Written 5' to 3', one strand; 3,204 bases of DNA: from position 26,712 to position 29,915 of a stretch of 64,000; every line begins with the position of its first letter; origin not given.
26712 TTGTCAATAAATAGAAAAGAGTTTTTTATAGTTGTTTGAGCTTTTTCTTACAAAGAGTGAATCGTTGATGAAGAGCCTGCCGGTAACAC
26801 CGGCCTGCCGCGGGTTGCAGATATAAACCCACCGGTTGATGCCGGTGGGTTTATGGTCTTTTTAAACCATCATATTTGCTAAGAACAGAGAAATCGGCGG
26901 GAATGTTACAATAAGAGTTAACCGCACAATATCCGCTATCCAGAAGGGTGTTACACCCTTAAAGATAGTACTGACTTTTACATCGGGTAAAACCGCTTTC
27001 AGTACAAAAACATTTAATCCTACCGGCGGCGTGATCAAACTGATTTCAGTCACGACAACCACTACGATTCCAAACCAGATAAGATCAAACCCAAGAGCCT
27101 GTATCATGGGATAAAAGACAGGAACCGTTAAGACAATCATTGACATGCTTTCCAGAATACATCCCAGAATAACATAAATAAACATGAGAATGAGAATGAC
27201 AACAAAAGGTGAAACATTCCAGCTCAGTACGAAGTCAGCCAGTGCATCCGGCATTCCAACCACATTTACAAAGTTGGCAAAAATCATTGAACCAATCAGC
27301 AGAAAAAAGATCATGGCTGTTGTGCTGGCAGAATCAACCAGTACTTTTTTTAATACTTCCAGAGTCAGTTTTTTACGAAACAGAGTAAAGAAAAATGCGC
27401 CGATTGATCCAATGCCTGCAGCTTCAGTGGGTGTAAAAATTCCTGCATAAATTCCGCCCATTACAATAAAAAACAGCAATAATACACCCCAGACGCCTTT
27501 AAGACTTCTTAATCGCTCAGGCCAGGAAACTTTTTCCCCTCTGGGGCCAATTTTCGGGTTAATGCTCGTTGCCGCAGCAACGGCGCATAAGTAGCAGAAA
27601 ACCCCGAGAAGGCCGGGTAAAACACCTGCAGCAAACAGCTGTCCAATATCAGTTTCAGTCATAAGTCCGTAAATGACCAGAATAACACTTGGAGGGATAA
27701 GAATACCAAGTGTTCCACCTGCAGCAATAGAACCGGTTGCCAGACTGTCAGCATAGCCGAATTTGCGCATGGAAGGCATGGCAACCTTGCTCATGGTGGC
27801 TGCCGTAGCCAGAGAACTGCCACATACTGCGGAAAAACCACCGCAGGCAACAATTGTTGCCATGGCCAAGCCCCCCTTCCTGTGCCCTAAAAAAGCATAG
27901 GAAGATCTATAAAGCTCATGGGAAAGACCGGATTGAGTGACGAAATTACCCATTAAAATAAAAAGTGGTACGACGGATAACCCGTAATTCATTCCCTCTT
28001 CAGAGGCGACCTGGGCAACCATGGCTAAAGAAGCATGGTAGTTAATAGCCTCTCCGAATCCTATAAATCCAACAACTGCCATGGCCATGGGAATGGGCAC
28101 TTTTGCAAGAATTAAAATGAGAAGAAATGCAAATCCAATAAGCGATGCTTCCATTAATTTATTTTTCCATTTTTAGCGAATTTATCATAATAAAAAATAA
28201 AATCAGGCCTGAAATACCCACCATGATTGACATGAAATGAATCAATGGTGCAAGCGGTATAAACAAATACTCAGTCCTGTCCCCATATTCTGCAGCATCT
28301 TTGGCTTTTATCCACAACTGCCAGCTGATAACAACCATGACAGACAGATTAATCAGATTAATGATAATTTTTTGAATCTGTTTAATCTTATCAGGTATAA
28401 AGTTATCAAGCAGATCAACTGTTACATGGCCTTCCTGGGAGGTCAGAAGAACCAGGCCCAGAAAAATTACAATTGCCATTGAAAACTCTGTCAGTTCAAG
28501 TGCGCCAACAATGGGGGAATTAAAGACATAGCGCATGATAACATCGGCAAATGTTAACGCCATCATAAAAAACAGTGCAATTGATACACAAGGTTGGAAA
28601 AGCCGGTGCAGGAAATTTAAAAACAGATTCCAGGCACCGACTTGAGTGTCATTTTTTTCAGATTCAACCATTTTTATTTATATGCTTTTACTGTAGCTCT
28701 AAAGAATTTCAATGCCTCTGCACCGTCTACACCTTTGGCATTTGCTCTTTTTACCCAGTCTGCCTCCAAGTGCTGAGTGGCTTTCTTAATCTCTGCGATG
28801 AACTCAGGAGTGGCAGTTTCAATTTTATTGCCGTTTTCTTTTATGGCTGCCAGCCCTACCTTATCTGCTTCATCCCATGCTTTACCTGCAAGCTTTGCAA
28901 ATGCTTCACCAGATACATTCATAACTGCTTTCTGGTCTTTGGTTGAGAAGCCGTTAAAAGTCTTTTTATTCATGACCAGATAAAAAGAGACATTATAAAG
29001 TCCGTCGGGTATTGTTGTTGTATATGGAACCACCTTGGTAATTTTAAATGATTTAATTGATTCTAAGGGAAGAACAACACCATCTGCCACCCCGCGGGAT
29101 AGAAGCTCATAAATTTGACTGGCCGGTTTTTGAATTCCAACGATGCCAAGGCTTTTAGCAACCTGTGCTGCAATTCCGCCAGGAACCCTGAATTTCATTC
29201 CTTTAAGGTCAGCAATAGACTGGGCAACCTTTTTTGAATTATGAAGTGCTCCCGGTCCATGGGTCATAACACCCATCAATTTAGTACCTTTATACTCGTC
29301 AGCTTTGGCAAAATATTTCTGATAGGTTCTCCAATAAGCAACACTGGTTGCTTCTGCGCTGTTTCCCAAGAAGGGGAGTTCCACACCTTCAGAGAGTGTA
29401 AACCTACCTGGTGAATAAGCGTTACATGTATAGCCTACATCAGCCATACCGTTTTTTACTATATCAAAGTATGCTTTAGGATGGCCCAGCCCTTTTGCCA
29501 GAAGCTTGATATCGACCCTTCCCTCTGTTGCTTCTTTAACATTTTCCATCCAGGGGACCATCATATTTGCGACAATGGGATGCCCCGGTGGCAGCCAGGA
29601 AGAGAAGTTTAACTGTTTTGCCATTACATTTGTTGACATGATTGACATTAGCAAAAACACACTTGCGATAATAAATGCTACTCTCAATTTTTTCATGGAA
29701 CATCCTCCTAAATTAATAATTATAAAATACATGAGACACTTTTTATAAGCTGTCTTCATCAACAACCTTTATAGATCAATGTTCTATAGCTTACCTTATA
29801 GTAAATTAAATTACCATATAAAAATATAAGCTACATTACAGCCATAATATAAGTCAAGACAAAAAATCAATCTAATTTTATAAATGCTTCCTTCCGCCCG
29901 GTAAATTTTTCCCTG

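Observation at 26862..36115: Co-directional cluster MIO aminomutase/lyase - beta-transaminase-like - Lrp - BKACE - acyl-CoA ligase - TRAP: candidate undescribed beta-amino-acid route of amino acid catabolism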

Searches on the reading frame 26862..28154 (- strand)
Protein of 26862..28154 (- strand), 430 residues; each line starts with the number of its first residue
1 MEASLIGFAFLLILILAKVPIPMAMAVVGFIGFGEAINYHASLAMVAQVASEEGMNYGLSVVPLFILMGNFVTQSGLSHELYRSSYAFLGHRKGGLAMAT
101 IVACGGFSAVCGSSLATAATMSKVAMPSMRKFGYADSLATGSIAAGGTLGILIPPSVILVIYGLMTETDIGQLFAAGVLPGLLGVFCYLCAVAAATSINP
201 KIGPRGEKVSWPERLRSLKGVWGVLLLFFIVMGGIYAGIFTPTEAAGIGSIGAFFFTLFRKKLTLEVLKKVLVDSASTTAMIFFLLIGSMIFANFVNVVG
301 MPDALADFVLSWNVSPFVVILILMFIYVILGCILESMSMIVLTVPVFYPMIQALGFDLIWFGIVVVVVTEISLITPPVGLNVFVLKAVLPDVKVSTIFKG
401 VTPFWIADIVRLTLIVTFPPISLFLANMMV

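Call 3: search_protein_families(library=pfam, proteins=[window:26862-28154:-])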
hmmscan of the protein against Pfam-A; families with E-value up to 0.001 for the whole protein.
window:26862-28154:- (430 aa): 1 family
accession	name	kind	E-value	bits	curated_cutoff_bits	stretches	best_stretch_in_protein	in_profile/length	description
PF06808.19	DctM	-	1.9e-94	317.3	23.8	1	9-420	2-412/413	Tripartite ATP-independent periplasmic transporter, DctM component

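Call 4: search_protein_families(library=ncbifam, proteins=[window:26862-28154:-])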
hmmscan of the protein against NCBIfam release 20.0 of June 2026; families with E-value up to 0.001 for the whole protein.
window:26862-28154:- (430 aa): 4 families
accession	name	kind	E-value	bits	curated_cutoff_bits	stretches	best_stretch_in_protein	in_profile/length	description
TIGR00786.1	dctM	subfamily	9.7e-94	314.4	268.45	1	19-425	2-404/405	TRAP transporter large permease subunit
NF011634.1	PRK15060.1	equivalog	4.4e-47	161.1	800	1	10-420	9-415/425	2,3-diketo-L-gulonate TRAP transporter large permease YiaN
TIGR02123.1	TRAP_fused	subfamily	2.3e-21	76.2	320.65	1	58-396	167-510/615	TRAP transporter fused permease subunit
TIGR00529.1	AF0261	hypoth_equivalog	0.00018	20.9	378.4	1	252-401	230-369/387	TIGR00529 family membrane protein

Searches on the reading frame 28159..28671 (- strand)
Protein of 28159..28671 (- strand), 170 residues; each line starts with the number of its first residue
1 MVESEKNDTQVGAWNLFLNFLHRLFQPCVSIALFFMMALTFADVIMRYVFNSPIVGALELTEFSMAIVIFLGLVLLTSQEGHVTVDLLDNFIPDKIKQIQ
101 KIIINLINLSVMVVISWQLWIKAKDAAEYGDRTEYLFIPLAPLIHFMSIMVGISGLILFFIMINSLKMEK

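Call 3: search_protein_families(library=pfam, proteins=[window:28159-28671:-])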
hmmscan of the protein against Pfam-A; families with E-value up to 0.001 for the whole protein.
window:28159-28671:- (170 aa): 1 family
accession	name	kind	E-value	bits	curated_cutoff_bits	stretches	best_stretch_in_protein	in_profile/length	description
PF04290.18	DctQ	-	2.5e-23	82.9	28.3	1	36-162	1-123/132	Tripartite ATP-independent periplasmic transporters, DctQ component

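Call 4: search_protein_families(library=ncbifam, proteins=[window:28159-28671:-])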
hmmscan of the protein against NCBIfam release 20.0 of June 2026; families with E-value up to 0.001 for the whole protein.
window:28159-28671:- (170 aa): 1 family
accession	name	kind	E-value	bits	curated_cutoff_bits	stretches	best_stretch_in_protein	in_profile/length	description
NF007374.1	PRK09877.1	equivalog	4.3e-05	23.9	260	1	23-141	3-119/157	2,3-diketo-L-gulonate TRAP transporter small permease YiaM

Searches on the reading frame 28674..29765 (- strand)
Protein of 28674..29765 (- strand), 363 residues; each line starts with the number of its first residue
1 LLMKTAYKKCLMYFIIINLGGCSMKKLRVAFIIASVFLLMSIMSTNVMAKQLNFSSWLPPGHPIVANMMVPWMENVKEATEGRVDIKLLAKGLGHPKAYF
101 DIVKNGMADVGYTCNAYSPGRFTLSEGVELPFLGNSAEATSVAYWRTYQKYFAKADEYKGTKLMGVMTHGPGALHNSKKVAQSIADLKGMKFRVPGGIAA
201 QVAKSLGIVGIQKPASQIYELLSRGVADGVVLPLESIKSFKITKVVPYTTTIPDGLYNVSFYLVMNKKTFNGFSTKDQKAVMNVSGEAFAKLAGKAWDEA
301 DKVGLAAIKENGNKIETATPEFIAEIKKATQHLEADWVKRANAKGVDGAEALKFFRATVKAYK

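Call 3: search_protein_families(library=pfam, proteins=[window:28674-29765:-])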
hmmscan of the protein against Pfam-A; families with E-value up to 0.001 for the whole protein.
window:28674-29765:- (363 aa): 1 family
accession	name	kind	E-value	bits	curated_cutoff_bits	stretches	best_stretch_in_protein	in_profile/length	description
PF03480.18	DctP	-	1.1e-39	136.9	23.4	1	54-334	1-279/286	Bacterial extracellular solute-binding protein, family 7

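Call 4: search_protein_families(library=ncbifam, proteins=[window:28674-29765:-])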
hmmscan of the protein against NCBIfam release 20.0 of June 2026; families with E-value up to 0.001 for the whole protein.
window:28674-29765:- (363 aa): 2 families
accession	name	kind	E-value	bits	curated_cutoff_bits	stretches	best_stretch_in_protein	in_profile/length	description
NF037995.1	TRAP_S1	subfamily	4.8e-23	81.8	50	1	59-324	7-269/271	TRAP transporter substrate-binding protein DctP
TIGR00787.1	dctP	subfamily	7.1e-17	61.7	175.05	1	74-308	20-253/257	DctP family TRAP transporter solute-binding subunit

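Call 37: search_solved_structures(query=window:28674-29765:-, max_evalue=0.00001)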
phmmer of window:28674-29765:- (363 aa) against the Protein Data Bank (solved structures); distinct sequences matched with E-value up to 0.00001: 76 (the best 60 are shown).
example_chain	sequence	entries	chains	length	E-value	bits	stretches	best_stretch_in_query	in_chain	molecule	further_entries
4p56_A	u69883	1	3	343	4e-86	292.4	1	51-361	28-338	Putative extracellular solute-binding protein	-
5iga_A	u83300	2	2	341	4.2e-53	183.9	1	51-360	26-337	TRAP TRANSPORTER SOLUTE BINDING PROTEIN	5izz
5i5p_A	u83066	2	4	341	1.2e-52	182.4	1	51-360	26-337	TRAP TRANSPORTER SOLUTE BINDING PROTEIN | TRAP solute Binding Protein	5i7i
7nr2_AAA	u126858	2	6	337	1.2e-44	156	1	54-354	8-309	TRAP dicarboxylate transporter, DctP subunit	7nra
5im2_A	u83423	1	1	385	5.1e-43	150.7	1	33-360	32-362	Twin-arginine translocation pathway signal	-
7nqg_AAA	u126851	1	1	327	7.8e-38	133.7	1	54-355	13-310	TrapT family, dctP subunit, C4-dicarboxylate periplasmic binding protein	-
7nsw_AAA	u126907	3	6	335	3.1e-35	125.1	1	54-349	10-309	TRAP dicarboxylate transporter-DctP subunit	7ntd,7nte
7nrr_AAA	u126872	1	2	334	3.1e-35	125.1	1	54-349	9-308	TRAP dicarboxylate transporter-DctP subunit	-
4n6d_A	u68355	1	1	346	5.2e-34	121.1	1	32-353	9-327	TRAP dicarboxylate transporter-DctP subunit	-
4pgn_A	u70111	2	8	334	5.6e-25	91.4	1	51-353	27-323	Extracellular solute-binding protein, family 7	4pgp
4nap_A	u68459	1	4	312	7.1e-25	91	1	52-353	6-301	Extracellular solute-binding protein, family 7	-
4p47_A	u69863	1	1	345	2.7e-16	62.9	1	34-347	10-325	TRAP dicarboxylate transporter, DctP subunit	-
6wgm_A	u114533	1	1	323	2.8e-15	59.5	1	75-347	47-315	TRAP-type C4-dicarboxylate transport system, periplasmic component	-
4p9k_A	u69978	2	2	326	1.7e-14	56.9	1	72-333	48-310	TRAP dicarboxylate transporter, DctP subunit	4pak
3b50_A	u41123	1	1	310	4.1e-14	55.7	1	73-350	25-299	Sialic acid-binding periplasmic protein siaP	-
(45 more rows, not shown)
